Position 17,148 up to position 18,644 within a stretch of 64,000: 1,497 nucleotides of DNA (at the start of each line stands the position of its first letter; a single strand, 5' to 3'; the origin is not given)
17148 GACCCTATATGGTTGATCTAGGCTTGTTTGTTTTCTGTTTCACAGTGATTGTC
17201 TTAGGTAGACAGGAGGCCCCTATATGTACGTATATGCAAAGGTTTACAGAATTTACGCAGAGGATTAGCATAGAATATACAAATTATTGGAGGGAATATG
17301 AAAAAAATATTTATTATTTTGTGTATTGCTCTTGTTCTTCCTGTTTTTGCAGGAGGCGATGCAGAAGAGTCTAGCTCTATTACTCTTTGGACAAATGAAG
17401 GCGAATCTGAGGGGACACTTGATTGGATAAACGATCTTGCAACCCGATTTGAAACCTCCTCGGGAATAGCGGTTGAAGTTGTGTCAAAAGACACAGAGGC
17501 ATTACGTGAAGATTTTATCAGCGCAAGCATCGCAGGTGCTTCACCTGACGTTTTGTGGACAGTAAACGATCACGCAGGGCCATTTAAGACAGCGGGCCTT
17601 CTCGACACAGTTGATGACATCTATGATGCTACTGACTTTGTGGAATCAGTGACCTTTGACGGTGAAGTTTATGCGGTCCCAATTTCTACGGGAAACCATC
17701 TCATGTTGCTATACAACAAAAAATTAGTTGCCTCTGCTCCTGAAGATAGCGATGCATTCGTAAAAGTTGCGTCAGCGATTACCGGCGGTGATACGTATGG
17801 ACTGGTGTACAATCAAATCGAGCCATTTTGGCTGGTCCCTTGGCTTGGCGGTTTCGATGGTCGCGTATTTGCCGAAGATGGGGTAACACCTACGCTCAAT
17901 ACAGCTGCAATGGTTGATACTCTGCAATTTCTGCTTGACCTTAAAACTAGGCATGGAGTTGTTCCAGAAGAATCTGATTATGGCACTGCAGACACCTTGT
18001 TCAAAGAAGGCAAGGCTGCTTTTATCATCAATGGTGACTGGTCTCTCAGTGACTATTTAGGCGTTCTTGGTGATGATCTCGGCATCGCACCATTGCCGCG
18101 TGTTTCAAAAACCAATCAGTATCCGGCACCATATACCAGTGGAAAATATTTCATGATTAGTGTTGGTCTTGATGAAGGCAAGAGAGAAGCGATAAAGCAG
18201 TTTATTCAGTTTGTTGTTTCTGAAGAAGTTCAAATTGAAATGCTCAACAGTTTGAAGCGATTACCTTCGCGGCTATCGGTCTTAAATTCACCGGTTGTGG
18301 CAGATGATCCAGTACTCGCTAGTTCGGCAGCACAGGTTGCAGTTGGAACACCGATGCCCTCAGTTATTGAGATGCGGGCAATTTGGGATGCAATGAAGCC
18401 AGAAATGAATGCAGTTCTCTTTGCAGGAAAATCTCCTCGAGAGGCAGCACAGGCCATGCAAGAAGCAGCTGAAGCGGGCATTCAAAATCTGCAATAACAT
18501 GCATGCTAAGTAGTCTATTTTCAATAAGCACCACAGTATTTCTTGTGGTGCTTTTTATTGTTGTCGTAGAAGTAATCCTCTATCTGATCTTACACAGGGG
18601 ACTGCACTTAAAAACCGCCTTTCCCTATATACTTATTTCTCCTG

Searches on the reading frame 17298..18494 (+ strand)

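Call 56: search_protein_families(library=ncbifam, proteins=[window:17298-18494:+], max_evalue=0.00001)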
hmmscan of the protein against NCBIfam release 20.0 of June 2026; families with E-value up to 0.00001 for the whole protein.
window:17298-18494:+ (399 aa): 2 families
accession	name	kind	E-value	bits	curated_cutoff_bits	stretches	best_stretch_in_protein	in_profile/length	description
NF007011.0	PRK09474.1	equivalog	3.5e-33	115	291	1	10-388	16-391/396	maltose/maltodextrin ABC transporter substrate-binding protein MalE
NF053763.1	ABCarbgalBndGanS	equivalog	5.5e-32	111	700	1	22-392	35-409/420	galactooligosaccharide ABC transporter substrate-binding protein GanS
